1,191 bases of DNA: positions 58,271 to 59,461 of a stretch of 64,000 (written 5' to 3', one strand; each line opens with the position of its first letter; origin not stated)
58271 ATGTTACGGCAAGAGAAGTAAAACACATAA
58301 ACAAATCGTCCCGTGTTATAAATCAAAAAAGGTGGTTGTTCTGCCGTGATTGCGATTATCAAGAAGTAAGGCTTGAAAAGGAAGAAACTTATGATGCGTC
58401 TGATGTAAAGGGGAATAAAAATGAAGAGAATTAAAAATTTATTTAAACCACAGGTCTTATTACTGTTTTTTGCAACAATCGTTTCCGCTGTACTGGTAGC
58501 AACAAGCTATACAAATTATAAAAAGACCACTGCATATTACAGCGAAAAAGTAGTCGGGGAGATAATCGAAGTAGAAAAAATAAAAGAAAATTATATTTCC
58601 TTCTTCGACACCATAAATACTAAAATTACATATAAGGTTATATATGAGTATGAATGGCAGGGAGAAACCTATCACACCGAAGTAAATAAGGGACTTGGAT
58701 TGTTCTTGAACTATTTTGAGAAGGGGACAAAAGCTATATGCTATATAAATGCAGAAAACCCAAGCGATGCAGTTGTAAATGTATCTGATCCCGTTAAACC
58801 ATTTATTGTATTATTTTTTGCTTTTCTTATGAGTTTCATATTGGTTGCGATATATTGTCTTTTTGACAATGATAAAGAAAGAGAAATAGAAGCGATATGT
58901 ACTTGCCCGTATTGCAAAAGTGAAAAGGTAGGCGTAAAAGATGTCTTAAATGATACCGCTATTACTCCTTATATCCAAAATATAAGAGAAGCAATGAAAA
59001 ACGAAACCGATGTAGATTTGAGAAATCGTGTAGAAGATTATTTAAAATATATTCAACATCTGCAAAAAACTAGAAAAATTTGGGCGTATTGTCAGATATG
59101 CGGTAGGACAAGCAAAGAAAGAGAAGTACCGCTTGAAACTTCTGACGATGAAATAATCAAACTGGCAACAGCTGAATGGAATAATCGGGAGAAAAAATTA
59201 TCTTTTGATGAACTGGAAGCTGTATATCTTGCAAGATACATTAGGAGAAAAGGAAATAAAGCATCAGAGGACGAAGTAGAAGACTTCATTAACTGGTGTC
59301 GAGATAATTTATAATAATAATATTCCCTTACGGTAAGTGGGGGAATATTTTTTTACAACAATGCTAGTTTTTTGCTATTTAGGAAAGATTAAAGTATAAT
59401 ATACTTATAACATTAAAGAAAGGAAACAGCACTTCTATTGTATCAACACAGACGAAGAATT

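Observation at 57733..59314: Tandem membrane/zinc-ribbon paralogues, one of which carries a roughly 40-aa segment copied from the plasmid's own VirB4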

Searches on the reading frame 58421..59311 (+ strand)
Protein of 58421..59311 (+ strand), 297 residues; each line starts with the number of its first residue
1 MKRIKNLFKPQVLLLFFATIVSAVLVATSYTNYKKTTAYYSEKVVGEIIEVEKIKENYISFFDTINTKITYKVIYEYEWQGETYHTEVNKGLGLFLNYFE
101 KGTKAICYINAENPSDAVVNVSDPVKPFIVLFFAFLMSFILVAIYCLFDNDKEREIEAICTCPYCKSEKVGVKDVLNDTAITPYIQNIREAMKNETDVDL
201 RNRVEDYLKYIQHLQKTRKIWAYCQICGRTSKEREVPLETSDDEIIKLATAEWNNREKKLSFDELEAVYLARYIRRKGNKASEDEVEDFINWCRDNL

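Call 5: search_protein_families(library=pfam, proteins=[window:58421-59311:+], max_evalue=0.1)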
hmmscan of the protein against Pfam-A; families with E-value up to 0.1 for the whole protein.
window:58421-59311:+ (297 aa): 2 families
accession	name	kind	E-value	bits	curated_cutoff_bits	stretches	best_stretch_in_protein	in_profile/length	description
PF12158.14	DUF3592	-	1.3e-06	29.4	25.3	1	66-121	19-81/84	Domain of unknown function (DUF3592)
PF00335.26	Tetraspanin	-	0.068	13.3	32.1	0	128-231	79-148/225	Tetraspanin family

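Call 11: find_homologous_proteins(query=window:58421-59311:+, max_evalue=0.001)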
Query window:58421-59311:+ (297 aa): 6 proteins with E <= 0.001 among 1443 candidates.
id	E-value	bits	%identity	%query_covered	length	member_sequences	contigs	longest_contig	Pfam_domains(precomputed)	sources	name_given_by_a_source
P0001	1.1e-195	666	100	100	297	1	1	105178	PF12158.15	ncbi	-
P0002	9.6e-173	591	89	99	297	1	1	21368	PF12158.15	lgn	-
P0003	4.2e-157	540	80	100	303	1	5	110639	-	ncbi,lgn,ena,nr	ncbi:MAG: hypothetical protein J6A75_13490 [Lachnospiraceae bacterium]|nr:hypothetical protein [Lach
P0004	2.5e-134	465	74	99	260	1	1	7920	PF12158.15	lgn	-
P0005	9.3e-104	365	61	100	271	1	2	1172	PF12158.15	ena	-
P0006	4.1e-84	300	68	52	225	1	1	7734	PF12158.15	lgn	-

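Call 14: find_encoding_contigs(protein=P0003, flank=10000, max_places=5)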
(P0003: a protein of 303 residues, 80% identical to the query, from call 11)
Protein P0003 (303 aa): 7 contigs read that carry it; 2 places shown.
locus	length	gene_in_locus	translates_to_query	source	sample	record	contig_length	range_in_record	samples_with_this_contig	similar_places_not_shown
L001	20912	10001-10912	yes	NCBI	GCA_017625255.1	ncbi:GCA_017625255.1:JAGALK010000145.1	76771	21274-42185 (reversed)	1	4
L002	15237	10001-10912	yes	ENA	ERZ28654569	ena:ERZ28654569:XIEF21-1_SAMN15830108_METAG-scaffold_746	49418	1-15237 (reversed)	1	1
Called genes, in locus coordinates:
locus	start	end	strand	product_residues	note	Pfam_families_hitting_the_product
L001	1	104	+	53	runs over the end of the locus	-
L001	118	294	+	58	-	-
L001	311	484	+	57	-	-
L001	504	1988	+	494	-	-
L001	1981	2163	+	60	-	-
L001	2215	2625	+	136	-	-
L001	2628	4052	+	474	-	-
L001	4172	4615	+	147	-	-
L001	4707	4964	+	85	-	-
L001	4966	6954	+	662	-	-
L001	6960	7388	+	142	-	-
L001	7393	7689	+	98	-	-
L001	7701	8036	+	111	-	-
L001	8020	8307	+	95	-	-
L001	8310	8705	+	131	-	PF01844:HNH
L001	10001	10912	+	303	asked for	-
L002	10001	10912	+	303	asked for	-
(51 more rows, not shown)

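Call 15: find_encoding_contigs(protein=P0002, flank=10000, max_places=3)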
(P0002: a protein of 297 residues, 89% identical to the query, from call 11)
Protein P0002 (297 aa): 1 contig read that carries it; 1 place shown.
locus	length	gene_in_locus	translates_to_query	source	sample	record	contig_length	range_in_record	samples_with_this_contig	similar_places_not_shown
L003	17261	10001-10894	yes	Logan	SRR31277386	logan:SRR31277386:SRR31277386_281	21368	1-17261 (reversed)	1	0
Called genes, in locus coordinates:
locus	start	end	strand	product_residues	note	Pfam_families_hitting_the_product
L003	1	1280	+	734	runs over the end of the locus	PF23139:OB_YrrC, PF14520:HHH_5 (faint), PF14490:HHH_RecD2, PF13086:AAA_11 (weak), PF13245:AAA_19, PF13604:AAA_30, PF18335:SH3_13, PF13538:UvrD_C_2, +1 more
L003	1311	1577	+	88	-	-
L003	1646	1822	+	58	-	-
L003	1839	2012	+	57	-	-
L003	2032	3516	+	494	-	-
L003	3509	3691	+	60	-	-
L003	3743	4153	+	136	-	-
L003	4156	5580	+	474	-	-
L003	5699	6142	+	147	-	-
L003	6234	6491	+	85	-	-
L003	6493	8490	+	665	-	-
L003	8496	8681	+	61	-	-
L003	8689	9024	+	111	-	-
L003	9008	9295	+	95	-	-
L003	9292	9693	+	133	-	PF01844:HNH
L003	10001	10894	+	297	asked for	PF12158:DUF3592 (weak)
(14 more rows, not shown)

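Call 16: find_encoding_contigs(protein=P0004, flank=10000, max_places=3)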
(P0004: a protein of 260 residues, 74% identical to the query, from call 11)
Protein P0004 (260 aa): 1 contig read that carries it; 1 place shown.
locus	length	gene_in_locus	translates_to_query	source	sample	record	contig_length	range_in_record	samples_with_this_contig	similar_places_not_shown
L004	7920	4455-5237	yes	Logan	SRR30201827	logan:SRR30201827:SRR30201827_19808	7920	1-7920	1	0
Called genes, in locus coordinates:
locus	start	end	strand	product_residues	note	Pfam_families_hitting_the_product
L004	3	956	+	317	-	?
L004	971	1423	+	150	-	-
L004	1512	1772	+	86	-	-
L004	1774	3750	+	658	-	-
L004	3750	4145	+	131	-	PF01844:HNH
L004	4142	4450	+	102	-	-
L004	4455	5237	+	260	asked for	PF12158:DUF3592 (weak)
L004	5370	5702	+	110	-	-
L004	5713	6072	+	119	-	-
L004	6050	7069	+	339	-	-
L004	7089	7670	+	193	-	-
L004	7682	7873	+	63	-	-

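Call 17: find_encoding_contigs(protein=P0005, flank=10000, max_places=3)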
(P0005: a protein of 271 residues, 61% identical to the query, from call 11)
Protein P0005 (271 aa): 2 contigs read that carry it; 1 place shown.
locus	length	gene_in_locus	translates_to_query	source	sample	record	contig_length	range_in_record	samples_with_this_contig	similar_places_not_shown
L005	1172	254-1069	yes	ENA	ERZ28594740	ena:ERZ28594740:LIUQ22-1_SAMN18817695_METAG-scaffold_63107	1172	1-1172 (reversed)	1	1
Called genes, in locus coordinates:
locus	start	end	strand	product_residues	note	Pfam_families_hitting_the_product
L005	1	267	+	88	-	?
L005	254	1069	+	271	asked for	PF12158:DUF3592 (weak)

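Call 18: find_encoding_contigs(protein=P0006, flank=10000, max_places=3)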
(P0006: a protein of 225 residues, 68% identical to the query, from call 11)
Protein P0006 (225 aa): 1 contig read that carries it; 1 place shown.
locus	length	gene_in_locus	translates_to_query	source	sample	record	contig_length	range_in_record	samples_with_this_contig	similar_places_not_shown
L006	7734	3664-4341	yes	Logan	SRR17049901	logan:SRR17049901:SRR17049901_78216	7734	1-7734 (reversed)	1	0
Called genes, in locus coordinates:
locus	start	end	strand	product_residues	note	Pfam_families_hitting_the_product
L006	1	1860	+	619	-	?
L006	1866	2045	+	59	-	-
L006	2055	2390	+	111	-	-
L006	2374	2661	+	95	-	-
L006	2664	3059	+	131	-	PF01844:HNH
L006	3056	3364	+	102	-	-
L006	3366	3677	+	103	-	-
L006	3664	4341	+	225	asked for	PF12158:DUF3592 (weak)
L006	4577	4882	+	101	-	-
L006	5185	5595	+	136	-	-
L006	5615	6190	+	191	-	-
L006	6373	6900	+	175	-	-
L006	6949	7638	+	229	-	-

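Call 23: find_related_loci(query=window:58421-59311:+, collection=viral_contigs, flank=10000)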
Query window:58421-59311:+ (297 aa) in viral_contigs; peptide patterns used: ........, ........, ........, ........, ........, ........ (x = any residue, [..] = any of these).
13 stretches matched a pattern, but none encodes a relative of the query by tblastn (E <= 1e-3).

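Call 42: search_protein_families(library=phrogs, proteins=[window:58421-59311:+], max_evalue=0.01)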
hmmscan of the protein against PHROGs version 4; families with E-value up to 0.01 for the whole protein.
window:58421-59311:+ (297 aa): 0 families

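Call 43: search_protein_families(library=padloc, proteins=[window:58421-59311:+], max_evalue=0.01)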
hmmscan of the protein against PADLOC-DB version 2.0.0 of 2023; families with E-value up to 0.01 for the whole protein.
window:58421-59311:+ (297 aa): 0 families

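Call 44: search_protein_families(library=ncbifam, proteins=[window:58421-59311:+], max_evalue=0.01)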
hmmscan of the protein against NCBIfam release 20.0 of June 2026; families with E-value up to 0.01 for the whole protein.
window:58421-59311:+ (297 aa): 0 families

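Call 48: find_homologous_proteins(query=A2, max_evalue=0.01)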
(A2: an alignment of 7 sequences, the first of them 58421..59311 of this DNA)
Query A2 (7 sequences) (297 aa, profile of the alignment): 7 proteins with E <= 0.01 among 6533 candidates.
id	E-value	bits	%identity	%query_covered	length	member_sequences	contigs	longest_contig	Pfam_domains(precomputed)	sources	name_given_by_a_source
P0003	1.4e-148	512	80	100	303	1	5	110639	-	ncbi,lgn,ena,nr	ncbi:MAG: hypothetical protein J6A75_13490 [Lachnospiraceae bacterium]|nr:hypothetical protein [Lach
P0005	9.1e-147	506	61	100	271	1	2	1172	PF12158.15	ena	-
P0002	9.4e-145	499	89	99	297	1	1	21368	PF12158.15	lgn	-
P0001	1.3e-144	499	100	100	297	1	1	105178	PF12158.15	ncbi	-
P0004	3.0e-140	484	74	99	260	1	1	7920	PF12158.15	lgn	-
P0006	8.2e-112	391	68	52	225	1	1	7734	PF12158.15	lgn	-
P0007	1.4e-85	305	34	58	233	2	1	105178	-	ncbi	-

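Call 56: predict_structure(alignment_id=A2)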
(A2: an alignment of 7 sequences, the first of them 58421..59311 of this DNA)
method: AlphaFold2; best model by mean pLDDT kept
length: 297 residues; sequences in the alignment: 7
mean_pLDDT: 63.6   pTM: 0.31
mean pLDDT of the five models: 63.6, 61.4, 59.8, 53.5, 45.2
residues with pLDDT >= 90: 0; 70-90: 118; 50-70: 127; < 50: 52
segments of 3 or more residues with pLDDT < 50: 1-3, 44-68, 91-107, 120-122
pLDDT, mean of each block of 10 residues (from residue 1): 58 76 73 59 48 40 41 60 60 36 46 53 60 75 63 59 71 67 67 81 76 71 78 79 79 64 61 68 74 66
secondary structure, 60 per line:
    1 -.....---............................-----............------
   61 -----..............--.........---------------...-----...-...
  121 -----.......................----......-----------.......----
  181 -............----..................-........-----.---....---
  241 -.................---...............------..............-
elements in order: H2-6 H10-37 E43-54 E66-79 E82-90 E106-108 E118-120 H126-148 E153-158 E170-176 H182-193 H198-215 E217-224 E234-237 H242-258 H262-276 H283-296

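Call 58: search_protein_families(library=pfam, proteins=[P0004, P0005], max_evalue=1)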
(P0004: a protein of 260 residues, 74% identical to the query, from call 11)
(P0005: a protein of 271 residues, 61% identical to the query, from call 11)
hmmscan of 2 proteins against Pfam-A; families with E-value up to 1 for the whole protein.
P0004 (260 aa): 8 families
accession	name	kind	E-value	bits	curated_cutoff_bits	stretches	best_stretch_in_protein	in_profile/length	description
PF12158.14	DUF3592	-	8.6e-07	30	25.3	1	66-121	19-81/84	Domain of unknown function (DUF3592)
PF23451.1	Zn_ribbon_PaaD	-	0.0029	17.7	27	1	157-190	12-45/53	PaaD zinc beta ribbon domain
PF14023.12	Bestrophin-like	-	0.0098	15.9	32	0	113-146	21-54/232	Bestrophin-like domain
PF10083.14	DUF2321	-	0.043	13.9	24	1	157-216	35-99/157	Uncharacterized protein conserved in bacteria (DUF2321)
PF13567.11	DUF4131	-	0.2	11.8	31.6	0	9-62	28-87/165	Domain of unknown function (DUF4131)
PF08271.17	Zn_Ribbon_TF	-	0.22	11.6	29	0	161-170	2-11/43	TFIIB zinc-binding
PF18870.6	HEPN_RES_NTD1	-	0.8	10.5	27.4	0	186-249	7-68/131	HEPN/RES N-terminal domain 1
PF16339.10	DUF4969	-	0.97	10.3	31.4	0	129-159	6-35/79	Domain of unknown function (DUF4969)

P0005 (271 aa): 1 family
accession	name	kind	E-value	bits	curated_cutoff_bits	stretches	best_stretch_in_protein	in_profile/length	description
PF12158.14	DUF3592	-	6.4e-07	30.4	25.3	1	66-121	18-81/84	Domain of unknown function (DUF3592)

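Call 83: fold_search(model_id=the predicted structure, library=pdb)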
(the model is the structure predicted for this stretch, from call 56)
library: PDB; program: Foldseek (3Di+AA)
matches with E <= 10: 336; with E <= 0.001: 0
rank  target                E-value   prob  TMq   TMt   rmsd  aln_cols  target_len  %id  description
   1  9czj_E                2.7e-01  0.38  0.19  0.27  10.8       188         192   12  Ca2+ free hSlo1 + beta2N-beta4 channel in detergent. (released 2025-03-05)
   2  9czo_E                4.0e-01  0.23  0.17  0.24  12.1       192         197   11  Ca2+ bound intermediate state of hSlo1 + beta2N-beta4 channel in nanodisc. (released 2025-03-05)
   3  9czh_E                4.2e-01  0.23  0.17  0.23  10.4       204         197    9  Ca2+ bound intermediate state of hSlo1 + beta2N-beta4 channel in detergent. (released 2025-03-05)
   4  5mn2_D                5.3e-01  0.15  0.08  0.24  18.2        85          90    7  Cocrystal structure of Fc gamma receptor IIIa interacting with Affimer G3, a specific binding protein which blocks IgG (released 2017-12-13)
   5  6a03_A                5.6e-01  0.13  0.13  0.19  17.5       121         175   13  Structure of pSTING complex (released 2019-06-19)
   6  7uy5_I                5.6e-01  0.06  0.14  0.09  23.7       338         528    9  Tetrahymena telomerase with CST (released 2022-07-13)
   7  5mn2_C                6.0e-01  0.14  0.08  0.24  18.9        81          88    7  Cocrystal structure of Fc gamma receptor IIIa interacting with Affimer G3, a specific binding protein which blocks IgG (released 2017-12-13)
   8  6z85_A                6.7e-01  0.11  0.11  0.17  18.5       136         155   12  inhibitory human GTP cyclohydrolase I - GFRP complex (released 2020-12-09)
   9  9czm_E                7.1e-01  0.18  0.17  0.23  12.3       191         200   11  Ca2+ bound open-inactivated hSlo1 + beta2N-beta4 channel in nanodisc. (released 2025-03-05)
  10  9czm_G                7.1e-01  0.18  0.17  0.22  12.3       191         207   11  Ca2+ bound open-inactivated hSlo1 + beta2N-beta4 channel in nanodisc. (released 2025-03-05)
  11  8s9i_A                7.5e-01  0.47  0.11  0.08   5.3        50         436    8  Crystal structure of the gp32 C-terminal peptide/Dda/dT8 (released 2023-06-28)
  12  6xby_H                7.9e-01  0.16  0.19  0.26  22.3       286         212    9  Cryo-EM structure of V-ATPase from bovine brain, state 2 (released 2020-08-19)
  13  6a05_A                7.9e-01  0.12  0.13  0.17  16.9       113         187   14  Structure of pSTING complex (released 2019-06-19)
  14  6v22_E                8.9e-01  0.16  0.17  0.23  11.9       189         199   10  Cryo-EM structure of Ca2+-bound hsSlo1-beta4 channel complex (released 2019-12-25)
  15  5iv8_D                9.4e-01  0.14  0.12  0.22  23.2       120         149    8  The LPS Transporter LptDE from Klebsiella pneumoniae, core complex (released 2016-05-18)
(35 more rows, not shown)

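Call 84: fold_search(model_id=the predicted structure, library=viral)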
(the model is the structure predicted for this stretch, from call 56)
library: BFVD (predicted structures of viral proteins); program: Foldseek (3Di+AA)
matches with E <= 10: 727; with E <= 0.001: 3
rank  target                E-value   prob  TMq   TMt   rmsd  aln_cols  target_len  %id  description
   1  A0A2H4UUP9            6.0e-05  1.00  0.18  0.32   9.3       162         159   15  Uncharacterized protein [Bodo saltans virus]
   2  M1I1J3                3.7e-04  1.00  0.18  0.27  12.2       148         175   16  (no name in the UniProt tables at hand)
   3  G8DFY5                4.7e-04  1.00  0.21  0.29   9.2       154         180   16  (no name in the UniProt tables at hand)
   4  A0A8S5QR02            1.4e-03  1.00  0.19  0.26  14.6       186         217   14  Transcription factor IIS-like protein [Siphoviridae sp. ct8LX107]
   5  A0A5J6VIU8            1.4e-03  1.00  0.18  0.21  10.2       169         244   14  DUF3592 domain-containing protein [Megaviridae environmental sample]
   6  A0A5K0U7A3            2.2e-03  0.99  0.19  0.28   9.7       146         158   10  Uncharacterized protein [Yasminevirus sp. GU-2018]
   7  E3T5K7                2.9e-03  0.99  0.17  0.30  10.5       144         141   16  Uncharacterized protein [Cafeteria roenbergensis virus (strain BV-PW1)]
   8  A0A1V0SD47            2.9e-03  0.99  0.19  0.28  13.7       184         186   11  Transmembrane protein [Indivirus ILV1]
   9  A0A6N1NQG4            3.1e-03  0.99  0.19  0.30  12.3       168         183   17  Putative orfan [Tupanvirus soda lake]
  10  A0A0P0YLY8            4.3e-03  0.96  0.16  0.24  10.7       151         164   12  (no name in the UniProt tables at hand)
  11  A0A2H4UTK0            4.9e-03  0.99  0.21  0.31   9.2       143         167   10  Transmembrane protein [Bodo saltans virus]
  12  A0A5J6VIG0            5.1e-03  0.96  0.19  0.24  12.6       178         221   18  DUF3592 domain-containing protein [Megaviridae environmental sample]
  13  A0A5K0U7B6            6.1e-03  0.99  0.22  0.32   8.8       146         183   12  DUF3592 domain-containing protein [Yasminevirus sp. GU-2018]
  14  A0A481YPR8            6.8e-03  0.99  0.19  0.36  15.1       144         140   16  Uncharacterized protein [Pithovirus LCDPAC02]
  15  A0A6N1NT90            7.2e-03  0.98  0.21  0.24  10.8       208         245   10  DUF3592 domain-containing protein [Tupanvirus soda lake]
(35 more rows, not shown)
